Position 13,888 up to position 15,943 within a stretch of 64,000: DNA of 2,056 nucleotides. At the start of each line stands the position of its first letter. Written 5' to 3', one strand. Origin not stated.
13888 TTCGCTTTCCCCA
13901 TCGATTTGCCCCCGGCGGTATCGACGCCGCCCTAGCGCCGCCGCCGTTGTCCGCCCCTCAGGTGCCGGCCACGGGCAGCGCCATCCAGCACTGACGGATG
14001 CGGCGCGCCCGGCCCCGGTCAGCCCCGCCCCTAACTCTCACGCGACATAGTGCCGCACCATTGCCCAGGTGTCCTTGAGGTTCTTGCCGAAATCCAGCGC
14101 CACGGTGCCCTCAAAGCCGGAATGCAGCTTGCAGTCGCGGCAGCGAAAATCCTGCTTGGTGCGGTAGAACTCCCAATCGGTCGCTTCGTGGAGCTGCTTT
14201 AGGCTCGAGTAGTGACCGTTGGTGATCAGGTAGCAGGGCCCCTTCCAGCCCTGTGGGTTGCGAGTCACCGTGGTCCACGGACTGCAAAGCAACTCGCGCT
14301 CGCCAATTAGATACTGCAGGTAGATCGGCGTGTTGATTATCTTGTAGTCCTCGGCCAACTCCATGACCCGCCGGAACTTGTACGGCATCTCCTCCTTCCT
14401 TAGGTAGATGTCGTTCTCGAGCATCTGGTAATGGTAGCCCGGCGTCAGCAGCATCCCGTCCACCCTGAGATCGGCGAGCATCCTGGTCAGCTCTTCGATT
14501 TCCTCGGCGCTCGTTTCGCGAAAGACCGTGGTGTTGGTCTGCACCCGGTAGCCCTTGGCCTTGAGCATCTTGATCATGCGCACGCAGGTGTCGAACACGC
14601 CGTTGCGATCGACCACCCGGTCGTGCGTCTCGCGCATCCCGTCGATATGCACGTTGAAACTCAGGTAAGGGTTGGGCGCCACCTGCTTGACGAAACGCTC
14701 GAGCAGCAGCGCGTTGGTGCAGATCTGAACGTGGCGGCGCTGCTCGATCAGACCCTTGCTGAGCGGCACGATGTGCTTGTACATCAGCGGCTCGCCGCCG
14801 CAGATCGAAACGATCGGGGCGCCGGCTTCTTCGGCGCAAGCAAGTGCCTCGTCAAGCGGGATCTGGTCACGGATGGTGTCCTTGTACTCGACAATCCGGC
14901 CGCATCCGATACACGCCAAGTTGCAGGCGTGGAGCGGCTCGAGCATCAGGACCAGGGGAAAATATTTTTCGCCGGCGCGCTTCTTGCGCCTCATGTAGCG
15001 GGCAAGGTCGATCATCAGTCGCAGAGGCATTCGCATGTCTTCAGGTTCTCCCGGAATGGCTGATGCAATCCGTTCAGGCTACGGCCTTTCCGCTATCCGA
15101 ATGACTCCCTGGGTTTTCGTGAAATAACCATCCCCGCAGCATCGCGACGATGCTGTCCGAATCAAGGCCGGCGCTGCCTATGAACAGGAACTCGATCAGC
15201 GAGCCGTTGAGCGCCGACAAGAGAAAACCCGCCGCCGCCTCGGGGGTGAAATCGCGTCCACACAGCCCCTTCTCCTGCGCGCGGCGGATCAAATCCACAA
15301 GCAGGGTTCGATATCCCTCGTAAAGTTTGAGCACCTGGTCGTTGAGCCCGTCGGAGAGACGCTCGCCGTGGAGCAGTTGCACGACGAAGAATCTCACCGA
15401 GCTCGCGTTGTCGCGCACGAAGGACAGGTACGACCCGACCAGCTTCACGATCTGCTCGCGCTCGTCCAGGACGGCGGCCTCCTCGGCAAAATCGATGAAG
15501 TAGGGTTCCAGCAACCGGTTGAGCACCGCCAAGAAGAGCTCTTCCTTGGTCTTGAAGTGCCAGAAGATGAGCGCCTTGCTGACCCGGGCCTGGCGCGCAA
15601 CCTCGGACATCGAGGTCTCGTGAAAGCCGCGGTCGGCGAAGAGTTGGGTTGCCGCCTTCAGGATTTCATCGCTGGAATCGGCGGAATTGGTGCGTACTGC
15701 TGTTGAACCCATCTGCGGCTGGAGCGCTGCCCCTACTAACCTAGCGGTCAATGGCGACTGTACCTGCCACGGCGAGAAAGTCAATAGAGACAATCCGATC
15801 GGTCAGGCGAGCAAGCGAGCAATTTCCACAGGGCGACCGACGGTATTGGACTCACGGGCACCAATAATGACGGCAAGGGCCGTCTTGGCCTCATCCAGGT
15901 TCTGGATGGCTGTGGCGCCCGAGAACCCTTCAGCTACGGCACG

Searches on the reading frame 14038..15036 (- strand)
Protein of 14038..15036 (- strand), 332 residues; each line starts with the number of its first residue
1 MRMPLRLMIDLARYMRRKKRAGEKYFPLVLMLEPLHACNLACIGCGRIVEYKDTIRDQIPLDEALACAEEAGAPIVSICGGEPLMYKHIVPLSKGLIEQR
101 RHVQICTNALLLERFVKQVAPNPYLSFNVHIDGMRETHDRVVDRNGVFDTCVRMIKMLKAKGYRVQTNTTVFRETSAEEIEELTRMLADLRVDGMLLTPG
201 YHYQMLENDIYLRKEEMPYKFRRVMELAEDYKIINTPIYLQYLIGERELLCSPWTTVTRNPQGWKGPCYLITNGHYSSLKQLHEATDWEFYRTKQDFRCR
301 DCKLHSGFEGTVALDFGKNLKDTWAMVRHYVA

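Call 101: search_protein_families(library=pfam, proteins=[window:14038-15036:-], max_evalue=0.0001)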
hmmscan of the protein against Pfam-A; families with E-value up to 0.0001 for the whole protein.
window:14038-15036:- (332 aa): 2 families
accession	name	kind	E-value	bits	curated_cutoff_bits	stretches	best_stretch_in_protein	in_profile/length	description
PF11946.13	DUF3463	-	3e-39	134.4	31.3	1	195-325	1-133/134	Domain of unknown function (DUF3463)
PF04055.27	Radical_SAM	-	1e-18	68.5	29.5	1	34-186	3-165/166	Radical SAM superfamily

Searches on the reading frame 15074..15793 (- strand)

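Call 101: search_protein_families(library=pfam, proteins=[window:15074-15793:-], max_evalue=0.0001)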
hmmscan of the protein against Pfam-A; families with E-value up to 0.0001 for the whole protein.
window:15074-15793:- (239 aa): 1 family
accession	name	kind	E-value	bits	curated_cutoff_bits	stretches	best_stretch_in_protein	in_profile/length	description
PF00440.29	TetR_N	-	3.2e-20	72.1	24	1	44-90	1-47/47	Bacterial regulatory proteins, tetR family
